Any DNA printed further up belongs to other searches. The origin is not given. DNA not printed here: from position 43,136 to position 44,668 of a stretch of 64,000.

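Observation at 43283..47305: In-frame fusion of carbamoyl-phosphate synthase large subunit with a complete diaminopimelate epimerase (CarB-DapF, 1340 aa)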

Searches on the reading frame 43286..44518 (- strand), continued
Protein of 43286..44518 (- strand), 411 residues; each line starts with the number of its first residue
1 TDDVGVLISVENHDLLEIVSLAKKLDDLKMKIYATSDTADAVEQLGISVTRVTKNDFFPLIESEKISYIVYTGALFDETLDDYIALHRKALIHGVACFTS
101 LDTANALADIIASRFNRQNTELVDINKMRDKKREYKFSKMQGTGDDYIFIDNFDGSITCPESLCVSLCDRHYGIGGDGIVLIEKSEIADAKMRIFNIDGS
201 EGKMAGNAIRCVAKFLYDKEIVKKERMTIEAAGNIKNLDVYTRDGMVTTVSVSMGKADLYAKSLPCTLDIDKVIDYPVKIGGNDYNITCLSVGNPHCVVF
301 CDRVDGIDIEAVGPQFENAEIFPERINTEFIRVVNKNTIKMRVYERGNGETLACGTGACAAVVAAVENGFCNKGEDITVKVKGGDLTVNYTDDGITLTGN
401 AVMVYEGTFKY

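Call 17: find_related_loci(query=A1, collection=genome_contigs, flank=10000)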
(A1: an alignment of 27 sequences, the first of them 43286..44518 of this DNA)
Query A1 (411 aa) in genome_contigs; peptide patterns used: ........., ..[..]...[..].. (x = any residue, [..] = any of these).
600 stretches matched a pattern (row limit reached: there are more); 598 encode a relative of the query (tblastn E <= 1e-3); the best 80 are kept; 80 distinct loci.
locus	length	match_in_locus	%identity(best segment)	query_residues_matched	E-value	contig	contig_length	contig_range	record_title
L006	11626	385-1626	68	2-411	0e+0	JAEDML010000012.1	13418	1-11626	MAG: Clostridiaceae bacterium isolate MAG265 NODE_5077_length_13418_cov_8.925092, whole genome shotgun sequence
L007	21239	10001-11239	68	3-411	0e+0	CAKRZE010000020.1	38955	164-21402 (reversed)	MAG: uncultured Eubacteriales bacterium isolate REFINED_METABAT215_TOP10_CONTIGS_1500_ASSEMBLY_K77_MERGED__Hadza_MoBio_h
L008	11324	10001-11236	65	5-411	0e+0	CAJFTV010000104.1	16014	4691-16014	Candidatus Alloscillospira gallinarum isolate Coassembly_mag_141 genome assembly, contig: MAGpy_11413_min2k_bin_141_fak8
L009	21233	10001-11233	63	5-411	2e-176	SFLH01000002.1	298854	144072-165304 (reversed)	MAG: Clostridiales bacterium isolate W2P13.006 Contig2, whole genome shotgun sequence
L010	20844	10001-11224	65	5-411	5e-176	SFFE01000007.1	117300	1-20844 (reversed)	MAG: Clostridiales bacterium isolate W0P39.002 Contig164, whole genome shotgun sequence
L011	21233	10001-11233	63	5-411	5e-176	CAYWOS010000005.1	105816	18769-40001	MAG TPA_asm: uncultured Oscillospiraceae bacterium isolate SRP192927_co6_240 genome assembly, contig: NODE_141_length_10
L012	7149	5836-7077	64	2-411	1e-176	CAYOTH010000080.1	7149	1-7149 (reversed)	MAG TPA_asm: uncultured Oscillospiraceae bacterium isolate SRP350583_co1_59 genome assembly, contig: NODE_16807_length_7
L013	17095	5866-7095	64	6-411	4e-175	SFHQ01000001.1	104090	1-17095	MAG: Clostridiales bacterium isolate W1P12.009 Contig12, whole genome shotgun sequence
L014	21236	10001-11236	63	3-411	1e-172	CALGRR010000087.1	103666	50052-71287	MAG TPA_asm: uncultured Clostridia bacterium isolate SRR6425758_bin.124_CONCOCT_v1.1_MAG genome assembly, contig: ERZ176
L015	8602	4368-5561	66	5-398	2e-172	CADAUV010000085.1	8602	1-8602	MAG: Ruminococcaceae bacterium isolate RUG13646 genome assembly, contig: RUG13646_asm_85, whole genome shotgun sequence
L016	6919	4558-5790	65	5-411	7e-169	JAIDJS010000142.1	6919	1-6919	MAG: Eubacterium sp. isolate SC0335_comb_11 SC0335_comb_11_contig_142, whole genome shotgun sequence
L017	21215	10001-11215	64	7-411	1e-167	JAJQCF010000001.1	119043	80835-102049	MAG: Oscillospiraceae bacterium isolate C.6_5 NODE_27_length_119043_cov_22.710172, whole genome shotgun sequence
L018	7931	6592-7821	64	5-411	1e-166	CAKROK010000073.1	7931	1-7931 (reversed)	MAG: uncultured Christensenellaceae bacterium isolate REFINED_METABAT215_TOP10_CONTIGS_1500_ASSEMBLY_K77_MERGED__Hadza_M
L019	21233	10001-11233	63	5-411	1e-165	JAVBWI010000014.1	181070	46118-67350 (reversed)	MAG: Clostridia bacterium isolate ZNE14_Bin7 all_Scaff010654, whole genome shotgun sequence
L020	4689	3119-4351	60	5-411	2e-166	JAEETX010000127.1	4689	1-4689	MAG: Oscillospiraceae bacterium isolate Tb.RUG.415 NODE_89947_length_4689_cov_3.232793, whole genome shotgun sequence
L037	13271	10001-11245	54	5-410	2e-142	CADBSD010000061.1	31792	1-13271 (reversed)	MAG: uncultured Ruminococcus sp. isolate RUG14250 genome assembly, contig: RUG14250_asm_61, whole genome shotgun sequenc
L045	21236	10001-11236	53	4-410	5e-136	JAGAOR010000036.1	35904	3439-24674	MAG: Clostridia bacterium isolate RGIG8634 Water_deer_Cecum.Co__c1258267, whole genome shotgun sequence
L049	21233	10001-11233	51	5-407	2e-130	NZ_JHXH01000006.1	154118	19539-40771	Ruminococcus sp. FC2018 T494DRAFT_scaffold00006.6_C, whole genome shotgun sequence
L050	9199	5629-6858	52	5-408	4e-130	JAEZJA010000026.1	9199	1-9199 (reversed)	MAG: Bacillota bacterium isolate OH_CDB_213 k127_2029455, whole genome shotgun sequence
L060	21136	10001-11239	51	4-411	4e-124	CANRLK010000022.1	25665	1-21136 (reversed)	MAG: uncultured Clostridia bacterium isolate Lapin-011__bin67 genome assembly, contig: Lapin-011__NODE_1833_length_25665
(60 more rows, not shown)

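Call 47: search_protein_families(library=pfam, alignment_id=A3, max_evalue=0.000001)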
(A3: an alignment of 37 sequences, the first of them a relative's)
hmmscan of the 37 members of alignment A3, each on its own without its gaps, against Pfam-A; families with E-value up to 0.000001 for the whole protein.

A. member 1, L049:11269-12477:+ (403 aa): 1 family
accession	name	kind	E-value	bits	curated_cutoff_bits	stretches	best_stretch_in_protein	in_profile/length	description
PF00155.27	Aminotran_1_2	-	2.3e-36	126.2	19.7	1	38-397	2-360/361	Aminotransferase class I and II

B. families by the number of members that match (of 37 scanned): 26 families (the first 25 are shown)
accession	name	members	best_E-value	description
PF00155.27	Aminotran_1_2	9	1.3e-46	Aminotransferase class I and II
PF00266.25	Aminotran_5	6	7.4e-56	Aminotransferase class-V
PF00117.34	GATase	5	1.5e-44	Glutamine amidotransferase class-I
PF06418.20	CTP_synth_N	4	5.7e-129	CTP synthase N-terminus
PF07722.19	Peptidase_C26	4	6.4e-10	Peptidase C26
PF03590.20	AsnA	1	8.8e-98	Aspartate-ammonia ligase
PF00208.27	ELFV_dehydrog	1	7.5e-86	Glutamate/Leucine/Phenylalanine/Valine dehydrogenase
PF01384.25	PHO4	1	3.9e-81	Phosphate transporter family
PF04474.17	DUF554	1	2.3e-76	Protein of unknown function (DUF554)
PF20979.2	Arginosuc_syn_C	1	2.2e-72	Arginosuccinate synthase C-terminal domain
PF00579.31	tRNA-synt_1b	1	7.8e-71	tRNA synthetases class I (W and Y)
PF00764.25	Arginosuc_synth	1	4.5e-63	Arginosuccinate synthase N-terminal HUP domain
PF02812.23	ELFV_dehydrog_N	1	1.9e-50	Glu/Leu/Phe/Val dehydrogenase, dimerisation domain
PF02245.21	Pur_DNA_glyco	1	5.5e-50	Methylpurine-DNA glycosylase (MPG)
PF10114.15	PocR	1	1.5e-49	Sensory domain found in PocR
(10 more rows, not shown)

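Call 49: search_protein_families(library=ncbifam, max_evalue=1e-20, proteins=[L049:11269-12477:+, L037:11402-12625:+, L050:6901-8157:+, L045:11880-13007:+, L060:11249-12370:+])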
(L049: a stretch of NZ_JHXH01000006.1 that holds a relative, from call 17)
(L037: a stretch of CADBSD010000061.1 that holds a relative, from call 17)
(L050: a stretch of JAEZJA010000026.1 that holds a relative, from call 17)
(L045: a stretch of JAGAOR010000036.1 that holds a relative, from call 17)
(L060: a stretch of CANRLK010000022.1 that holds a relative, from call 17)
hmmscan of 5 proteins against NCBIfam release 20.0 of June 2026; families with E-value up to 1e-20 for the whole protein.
L049:11269-12477:+ (403 aa): 31 families (the best 25 are shown)
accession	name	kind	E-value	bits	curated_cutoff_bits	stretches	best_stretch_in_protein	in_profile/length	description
TIGR03542.1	DAPAT_plant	equivalog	1.9e-147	491.4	364.7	1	6-400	2-400/402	LL-diaminopimelate aminotransferase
TIGR03540.1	DapC_direct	equivalog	6.1e-64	216.3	593.25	1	17-400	11-382/383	LL-diaminopimelate aminotransferase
NF006756.0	PRK09276.1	subfamily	5.5e-63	213.2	507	1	16-402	12-386/387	LL-diaminopimelate aminotransferase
NF005977.0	PRK08068.1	subfamily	2.1e-52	178.7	494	1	17-403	14-388/391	transaminase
NF005815.0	PRK07681.1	equivalog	3.5e-47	161.3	545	1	20-400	17-384/399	LL-diaminopimelate aminotransferase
NF006604.0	PRK09148.1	equivalog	1.5e-42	146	648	1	22-399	14-386/406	LL-diaminopimelate aminotransferase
NF041364.1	GntC_guanitoxin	equivalog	1.6e-42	145.7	415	1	43-400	4-355/356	guanitoxin biosynthesis PLP-dependent (S)-gamma-hydroxy-L-arginine cyclodehydratase GntC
NF006229.0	PRK08361.1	equivalog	1.1e-40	139.9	624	1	21-399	17-385/391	aspartate aminotransferase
NF004937.0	PRK06290.1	equivalog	1.2e-38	133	585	1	9-355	16-350/410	LL-diaminopimelate aminotransferase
NF006033.0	PRK08175.1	equivalog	1.7e-38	132.7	647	1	18-401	19-393/407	alanine transaminase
NF004611.0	PRK05942.1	equivalog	7.6e-36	123.9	628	1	31-400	29-388/394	aspartate aminotransferase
NF006387.0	PRK08636.1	equivalog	1e-33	117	675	1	12-399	10-395/403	LL-diaminopimelate aminotransferase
NF004975.0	PRK06348.1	equivalog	2.5e-31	109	549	1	32-403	24-384/384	pyridoxal phosphate-dependent aminotransferase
NF041091.1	asp_aminotase_Arch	equivalog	3.6e-31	108.3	550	1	29-400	19-373/376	aspartate aminotransferase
NF005601.0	PRK07337.1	equivalog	2e-30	106.2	496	1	18-401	18-391/394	pyridoxal phosphate-dependent aminotransferase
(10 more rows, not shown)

L037:11402-12625:+ (408 aa): 35 families (the best 25 are shown)
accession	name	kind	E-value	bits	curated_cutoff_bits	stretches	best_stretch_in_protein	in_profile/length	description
TIGR03542.1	DAPAT_plant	equivalog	9.9e-153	508.8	364.7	1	15-403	1-400/402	LL-diaminopimelate aminotransferase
NF006756.0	PRK09276.1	subfamily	8.4e-68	229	507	1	24-404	10-385/387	LL-diaminopimelate aminotransferase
TIGR03540.1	DapC_direct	equivalog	1e-67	228.7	593.25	1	25-403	9-382/383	LL-diaminopimelate aminotransferase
NF005977.0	PRK08068.1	subfamily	2.7e-54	184.9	494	1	25-404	12-386/391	transaminase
NF005815.0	PRK07681.1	equivalog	5.9e-50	170.4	545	1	28-403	15-384/399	LL-diaminopimelate aminotransferase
NF041364.1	GntC_guanitoxin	equivalog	2.7e-47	161.4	415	1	51-403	2-355/356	guanitoxin biosynthesis PLP-dependent (S)-gamma-hydroxy-L-arginine cyclodehydratase GntC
NF006604.0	PRK09148.1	equivalog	3.7e-45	154.6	648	1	25-405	11-389/406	LL-diaminopimelate aminotransferase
NF004611.0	PRK05942.1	equivalog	1.3e-40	139.5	628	1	24-403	14-388/394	aspartate aminotransferase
NF006229.0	PRK08361.1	equivalog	1.4e-40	139.6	624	1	47-406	33-389/391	aspartate aminotransferase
NF006033.0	PRK08175.1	equivalog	9.4e-39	133.5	647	1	24-405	15-394/407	alanine transaminase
NF005613.0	PRK07366.1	equivalog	6.5e-35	120.9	486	1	29-405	14-388/391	LL-diaminopimelate aminotransferase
NF006387.0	PRK08636.1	equivalog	4.9e-34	118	675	1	24-405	12-398/403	LL-diaminopimelate aminotransferase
NF004975.0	PRK06348.1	equivalog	1.2e-33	116.7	549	1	46-404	28-382/384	pyridoxal phosphate-dependent aminotransferase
NF041091.1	asp_aminotase_Arch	equivalog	7.4e-33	113.9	550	1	45-405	25-375/376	aspartate aminotransferase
TIGR03537.1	DapC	equivalog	3.8e-32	111.6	453.6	1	49-403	2-349/350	succinyldiaminopimelate transaminase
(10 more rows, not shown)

L050:6901-8157:+ (419 aa): 33 families (the best 25 are shown)
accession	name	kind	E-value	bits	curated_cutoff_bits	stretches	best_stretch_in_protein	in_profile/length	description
TIGR03542.1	DAPAT_plant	equivalog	1.5e-165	551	364.7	1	29-417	1-399/402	LL-diaminopimelate aminotransferase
NF006756.0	PRK09276.1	subfamily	9.2e-65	219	507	1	40-418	12-384/387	LL-diaminopimelate aminotransferase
TIGR03540.1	DapC_direct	equivalog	8.5e-64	215.8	593.25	1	41-418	11-382/383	LL-diaminopimelate aminotransferase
NF005977.0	PRK08068.1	subfamily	6.1e-52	177.2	494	1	41-419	14-386/391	transaminase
NF041364.1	GntC_guanitoxin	equivalog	1.3e-49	169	415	1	65-418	2-355/356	guanitoxin biosynthesis PLP-dependent (S)-gamma-hydroxy-L-arginine cyclodehydratase GntC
NF005815.0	PRK07681.1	equivalog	5e-46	157.5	545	1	41-415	14-381/399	LL-diaminopimelate aminotransferase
NF004611.0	PRK05942.1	equivalog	5.2e-42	144.2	628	1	40-418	16-388/394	aspartate aminotransferase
NF006604.0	PRK09148.1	equivalog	1.1e-38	133.3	648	1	42-414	14-383/406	LL-diaminopimelate aminotransferase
NF006229.0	PRK08361.1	equivalog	2e-37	129.2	624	1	62-417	34-385/391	aspartate aminotransferase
NF005613.0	PRK07366.1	equivalog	7.8e-36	123.9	486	1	61-418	30-386/391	LL-diaminopimelate aminotransferase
NF041091.1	asp_aminotase_Arch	equivalog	1.4e-33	116.2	550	1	61-417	27-372/376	aspartate aminotransferase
NF006033.0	PRK08175.1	equivalog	1.5e-33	116.3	647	1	42-416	19-390/407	alanine transaminase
TIGR03537.1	DapC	equivalog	7.4e-33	113.9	453.6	1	65-418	4-349/350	succinyldiaminopimelate transaminase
NF004770.0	PRK06108.1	subfamily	3e-31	108.6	422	1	63-418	38-390/396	pyridoxal phosphate-dependent aminotransferase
NF004975.0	PRK06348.1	equivalog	2e-30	106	549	1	44-419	14-382/384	pyridoxal phosphate-dependent aminotransferase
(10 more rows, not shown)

L045:11880-13007:+ (376 aa): 8 families
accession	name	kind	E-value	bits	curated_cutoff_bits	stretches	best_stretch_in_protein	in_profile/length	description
TIGR03402.1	FeS_nifS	equivalog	1.3e-80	271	530.75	1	2-372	1-374/379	cysteine desulfurase NifS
TIGR03235.1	DNA_S_dndA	equivalog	6.2e-63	213.2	480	1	3-347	1-352/353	cysteine desulfurase DndA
TIGR03403.1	nifS_epsilon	equivalog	1.7e-62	211.5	587.7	1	2-366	1-371/382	NifS family cysteine desulfurase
NF002806.0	PRK02948.1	subfamily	4.1e-59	200.5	304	1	1-374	1-378/381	IscS subfamily cysteine desulfurase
NF010611.0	PRK14012.1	equivalog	5.6e-59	200.1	548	1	2-366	7-377/406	IscS subfamily cysteine desulfurase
TIGR02006.1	IscS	equivalog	4.8e-58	197.1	643.2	1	2-366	5-373/402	IscS subfamily cysteine desulfurase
TIGR01979.1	sufS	subfamily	8.7e-30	103.9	475.1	1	1-224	19-249/403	SufS family cysteine desulfurase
TIGR01977.1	am_tr_V_EF2568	hypoth_equivalog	1e-25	90.6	377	1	2-367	1-376/376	cysteine desulfurase family protein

L060:11249-12370:+ (374 aa): 8 families
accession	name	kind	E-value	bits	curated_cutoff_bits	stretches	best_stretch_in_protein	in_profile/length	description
TIGR03402.1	FeS_nifS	equivalog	3.3e-75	253.2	530.75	1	2-362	1-368/379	cysteine desulfurase NifS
TIGR03235.1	DNA_S_dndA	equivalog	2.9e-66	224.2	480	1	3-343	1-352/353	cysteine desulfurase DndA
TIGR02006.1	IscS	equivalog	1.3e-56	192.4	643.2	1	2-365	5-376/402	IscS subfamily cysteine desulfurase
NF002806.0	PRK02948.1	subfamily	1.8e-56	191.8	304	1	1-362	1-370/381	IscS subfamily cysteine desulfurase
TIGR03403.1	nifS_epsilon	equivalog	5.1e-56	190.1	587.7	1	2-367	1-376/382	NifS family cysteine desulfurase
NF010611.0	PRK14012.1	equivalog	1.6e-55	188.7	548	1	2-367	7-382/406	IscS subfamily cysteine desulfurase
TIGR01979.1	sufS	subfamily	3.6e-28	98.5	475.1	1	1-360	19-395/403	SufS family cysteine desulfurase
TIGR01977.1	am_tr_V_EF2568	hypoth_equivalog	6.2e-25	88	377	1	2-361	1-374/376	cysteine desulfurase family protein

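Call 51: predict_structure(alignment_id=A2)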
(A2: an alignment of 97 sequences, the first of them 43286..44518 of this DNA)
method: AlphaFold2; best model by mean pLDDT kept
length: 411 residues; sequences in the alignment: 97
mean_pLDDT: 88.6   pTM: 0.73
mean pLDDT of the five models: 88.6, 88.1, 87.0, 87.0, 86.7
residues with pLDDT >= 90: 242; 70-90: 142; 50-70: 25; < 50: 2
segments of 3 or more residues with pLDDT < 50: none
pLDDT, mean of each block of 10 residues (from residue 1): 82 86 90 93 91 92 92 69 87 90 86 71 71 87 86 87 75 68 96 85 86 96 96 92 95 95 91 95 94 93 89 90 92 97 86 91 98 98 94 96 89 74
secondary structure, 60 per line:
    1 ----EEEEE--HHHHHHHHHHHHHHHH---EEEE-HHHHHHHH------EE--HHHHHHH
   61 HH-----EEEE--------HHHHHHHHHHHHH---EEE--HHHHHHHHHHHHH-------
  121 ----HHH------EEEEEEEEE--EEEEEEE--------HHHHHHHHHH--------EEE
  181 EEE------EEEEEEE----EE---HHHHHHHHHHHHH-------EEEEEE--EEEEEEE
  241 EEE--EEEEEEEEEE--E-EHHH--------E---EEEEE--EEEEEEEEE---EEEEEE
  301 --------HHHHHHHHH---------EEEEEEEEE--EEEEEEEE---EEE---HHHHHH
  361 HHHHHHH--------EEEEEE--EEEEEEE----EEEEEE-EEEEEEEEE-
elements in order: E5-9 H12-27 E31-34 H36-43 H54-62 E68-71 H80-92 E96-98 H101-113 E134-142 E145-151 H160-169 E178-183 E190-196 H206-218 E226-231 E234-243 E246-255 E276-280 E283-291 E295-300 H309-317 E327-335 E338-345 E349-351 H355-367 E376-381 E384-390 E395-400 E402-410

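Call 60: find_encoding_contigs(protein=P0154, flank=3000, max_places=1)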
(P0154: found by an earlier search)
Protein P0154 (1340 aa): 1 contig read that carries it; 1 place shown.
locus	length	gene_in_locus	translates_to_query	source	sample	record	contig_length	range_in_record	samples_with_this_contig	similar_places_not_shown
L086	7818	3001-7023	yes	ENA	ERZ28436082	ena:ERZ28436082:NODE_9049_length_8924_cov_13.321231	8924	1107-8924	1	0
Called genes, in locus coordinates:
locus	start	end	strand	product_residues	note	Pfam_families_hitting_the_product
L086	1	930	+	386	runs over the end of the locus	PF00202:Aminotran_3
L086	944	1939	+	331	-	PF02729:OTCace_N, PF00185:OTCace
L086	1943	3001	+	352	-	PF00988:CPSase_sm_chain, PF00117:GATase, PF07722:Peptidase_C26 (faint)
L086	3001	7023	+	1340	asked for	PF25596:CPSase_L_D1, PF02786:CPSase_L_D2, PF02787:CPSase_L_D3, PF25596:CPSase_L_D1, PF02655:ATP-grasp_3, PF02786:CPSase_L_D2, PF15632:ATPgrasp_Ter, PF01678:DAP_epimerase, +5 more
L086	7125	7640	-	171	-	-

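Call 61: find_encoding_contigs(protein=P0161, flank=10000, max_places=1)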
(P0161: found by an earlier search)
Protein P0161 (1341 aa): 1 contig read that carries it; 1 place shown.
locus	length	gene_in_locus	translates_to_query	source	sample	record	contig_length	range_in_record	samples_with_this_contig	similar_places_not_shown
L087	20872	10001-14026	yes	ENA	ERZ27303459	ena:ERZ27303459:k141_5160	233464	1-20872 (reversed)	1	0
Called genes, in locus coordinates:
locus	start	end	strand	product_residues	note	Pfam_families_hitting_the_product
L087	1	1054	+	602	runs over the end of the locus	PF14849:YidC_periplas, PF02096:60KD_IMP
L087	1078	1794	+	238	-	PF14804:Jag_N, PF13083:KH_KhpA-B, PF01424:R3H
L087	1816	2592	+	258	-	PF20380:DUF6675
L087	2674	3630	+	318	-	PF00160:Pro_isomerase, PF00254:FKBP_C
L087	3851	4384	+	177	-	PF00583:Acetyltransf_1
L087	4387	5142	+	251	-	-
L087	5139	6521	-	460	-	PF00392:GntR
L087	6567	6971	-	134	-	PF00383:dCMP_cyt_deam_1, PF08211:dCMP_cyt_deam_2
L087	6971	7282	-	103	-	PF01985:CRS1_YhbY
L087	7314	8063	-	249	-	PF09674:DUF2400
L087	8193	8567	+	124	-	-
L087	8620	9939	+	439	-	PF00988:CPSase_sm_chain, PF00117:GATase, PF07722:Peptidase_C26 (weak)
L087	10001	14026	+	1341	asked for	PF25596:CPSase_L_D1, PF02786:CPSase_L_D2, PF02787:CPSase_L_D3, PF25596:CPSase_L_D1, PF02655:ATP-grasp_3, PF02786:CPSase_L_D2, PF15632:ATPgrasp_Ter, PF01678:DAP_epimerase, +5 more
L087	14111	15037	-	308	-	PF00890:FAD_binding_2 (weak), PF01266:DAO (faint), PF01494:FAD_binding_3 (faint), PF03486:HI0933_like (faint), PF07992:Pyr_redox_2, PF12831:FAD_oxidored (weak), PF13738:Pyr_redox_3, PF00070:Pyr_redox (weak), +1 more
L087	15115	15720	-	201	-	PF08534:Redoxin, PF00578:AhpC-TSA, PF00085:Thioredoxin, PF13098:Thioredoxin_2, PF13905:Thioredoxin_8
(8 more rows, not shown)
